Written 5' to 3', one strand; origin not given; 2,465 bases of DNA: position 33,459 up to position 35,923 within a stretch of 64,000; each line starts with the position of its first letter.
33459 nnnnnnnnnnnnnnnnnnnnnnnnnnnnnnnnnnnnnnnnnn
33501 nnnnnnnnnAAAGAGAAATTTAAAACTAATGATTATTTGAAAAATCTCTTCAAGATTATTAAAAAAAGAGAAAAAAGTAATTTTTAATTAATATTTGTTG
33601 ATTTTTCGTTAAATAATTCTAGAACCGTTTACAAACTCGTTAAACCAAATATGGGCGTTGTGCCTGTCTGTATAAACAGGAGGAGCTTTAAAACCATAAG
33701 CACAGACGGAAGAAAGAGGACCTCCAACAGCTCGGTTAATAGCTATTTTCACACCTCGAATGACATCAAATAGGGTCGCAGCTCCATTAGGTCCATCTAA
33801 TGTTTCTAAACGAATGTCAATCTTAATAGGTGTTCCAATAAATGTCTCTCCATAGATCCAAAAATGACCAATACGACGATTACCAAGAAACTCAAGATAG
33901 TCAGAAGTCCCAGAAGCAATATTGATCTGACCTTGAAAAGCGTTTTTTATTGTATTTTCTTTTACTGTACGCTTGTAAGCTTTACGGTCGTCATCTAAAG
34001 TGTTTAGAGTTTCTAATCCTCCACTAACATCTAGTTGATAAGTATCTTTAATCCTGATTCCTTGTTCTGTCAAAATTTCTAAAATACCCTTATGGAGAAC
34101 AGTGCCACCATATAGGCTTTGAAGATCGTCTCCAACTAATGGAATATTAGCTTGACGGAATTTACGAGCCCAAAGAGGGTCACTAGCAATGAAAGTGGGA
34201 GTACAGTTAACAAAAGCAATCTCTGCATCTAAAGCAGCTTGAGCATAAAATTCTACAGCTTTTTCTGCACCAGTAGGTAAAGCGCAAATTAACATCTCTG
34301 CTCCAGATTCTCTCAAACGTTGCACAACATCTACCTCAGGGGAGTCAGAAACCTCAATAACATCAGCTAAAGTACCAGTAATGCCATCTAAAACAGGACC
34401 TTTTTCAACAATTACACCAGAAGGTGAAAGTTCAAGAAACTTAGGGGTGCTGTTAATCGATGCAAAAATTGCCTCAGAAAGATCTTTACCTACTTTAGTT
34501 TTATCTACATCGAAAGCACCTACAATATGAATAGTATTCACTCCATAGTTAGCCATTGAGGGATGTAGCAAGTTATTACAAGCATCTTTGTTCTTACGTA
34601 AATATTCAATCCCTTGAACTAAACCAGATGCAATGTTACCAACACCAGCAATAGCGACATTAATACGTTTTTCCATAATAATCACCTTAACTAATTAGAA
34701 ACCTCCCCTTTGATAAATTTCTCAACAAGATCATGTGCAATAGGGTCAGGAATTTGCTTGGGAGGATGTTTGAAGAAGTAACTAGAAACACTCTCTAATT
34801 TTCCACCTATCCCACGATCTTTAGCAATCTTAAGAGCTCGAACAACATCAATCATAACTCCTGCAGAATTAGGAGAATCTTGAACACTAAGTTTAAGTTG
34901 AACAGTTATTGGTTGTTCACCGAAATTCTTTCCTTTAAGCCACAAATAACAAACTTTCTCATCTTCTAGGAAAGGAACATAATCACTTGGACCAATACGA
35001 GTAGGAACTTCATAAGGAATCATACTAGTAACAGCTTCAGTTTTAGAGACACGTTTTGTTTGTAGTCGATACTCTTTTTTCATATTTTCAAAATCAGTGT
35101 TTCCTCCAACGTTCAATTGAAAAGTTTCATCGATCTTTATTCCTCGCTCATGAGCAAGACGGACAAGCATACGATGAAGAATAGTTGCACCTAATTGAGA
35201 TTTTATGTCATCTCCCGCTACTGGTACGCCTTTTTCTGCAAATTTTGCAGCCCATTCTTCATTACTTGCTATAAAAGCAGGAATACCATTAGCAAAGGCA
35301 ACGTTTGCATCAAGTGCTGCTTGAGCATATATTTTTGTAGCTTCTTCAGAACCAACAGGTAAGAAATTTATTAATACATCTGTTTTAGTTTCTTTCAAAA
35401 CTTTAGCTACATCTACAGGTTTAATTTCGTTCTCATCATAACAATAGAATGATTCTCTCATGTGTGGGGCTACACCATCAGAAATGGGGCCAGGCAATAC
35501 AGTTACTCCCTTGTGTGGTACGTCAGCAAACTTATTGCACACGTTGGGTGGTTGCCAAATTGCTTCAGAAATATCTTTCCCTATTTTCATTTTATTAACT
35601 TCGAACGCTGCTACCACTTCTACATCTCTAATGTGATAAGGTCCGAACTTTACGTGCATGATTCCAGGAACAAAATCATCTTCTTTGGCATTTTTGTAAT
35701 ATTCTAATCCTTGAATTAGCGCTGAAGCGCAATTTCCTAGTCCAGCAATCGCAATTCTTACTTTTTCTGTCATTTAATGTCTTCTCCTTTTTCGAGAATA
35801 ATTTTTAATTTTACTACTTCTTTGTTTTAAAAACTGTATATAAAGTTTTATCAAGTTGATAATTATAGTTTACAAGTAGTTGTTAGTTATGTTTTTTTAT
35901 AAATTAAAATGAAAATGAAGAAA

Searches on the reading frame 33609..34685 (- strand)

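Call 28: search_protein_families(library=pfam, proteins=[window:33609-34685:-], max_evalue=0.001)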
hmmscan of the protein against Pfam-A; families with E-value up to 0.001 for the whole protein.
window:33609-34685:- (358 aa): 1 family
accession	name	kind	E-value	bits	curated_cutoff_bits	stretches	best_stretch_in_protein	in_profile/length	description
PF01658.22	Inos-1-P_synth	-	2.4e-19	69.9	27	1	193-297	1-106/107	Myo-inositol-1-phosphate synthase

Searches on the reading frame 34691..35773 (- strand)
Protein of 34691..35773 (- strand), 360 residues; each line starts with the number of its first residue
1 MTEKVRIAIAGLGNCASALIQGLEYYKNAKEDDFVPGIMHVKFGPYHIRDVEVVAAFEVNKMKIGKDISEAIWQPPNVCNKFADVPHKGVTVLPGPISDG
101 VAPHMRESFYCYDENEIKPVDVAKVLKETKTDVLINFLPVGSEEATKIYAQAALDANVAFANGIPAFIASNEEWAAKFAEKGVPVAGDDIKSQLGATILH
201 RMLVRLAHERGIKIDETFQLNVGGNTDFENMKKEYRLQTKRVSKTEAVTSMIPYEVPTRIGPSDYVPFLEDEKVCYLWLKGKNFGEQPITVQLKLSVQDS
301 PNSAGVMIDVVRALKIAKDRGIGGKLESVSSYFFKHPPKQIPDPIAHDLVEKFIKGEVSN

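Call 28: search_protein_families(library=pfam, proteins=[window:34691-35773:-], max_evalue=0.001)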
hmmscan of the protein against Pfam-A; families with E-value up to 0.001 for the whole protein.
window:34691-35773:- (360 aa): 2 families
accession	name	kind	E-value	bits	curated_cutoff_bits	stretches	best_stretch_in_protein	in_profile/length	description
PF01658.22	Inos-1-P_synth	-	2.4e-31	108.5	27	1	195-300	1-107/107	Myo-inositol-1-phosphate synthase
PF07994.18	NAD_binding_5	-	1.1e-05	25.5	25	1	145-350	204-310/321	Myo-inositol-1-phosphate synthase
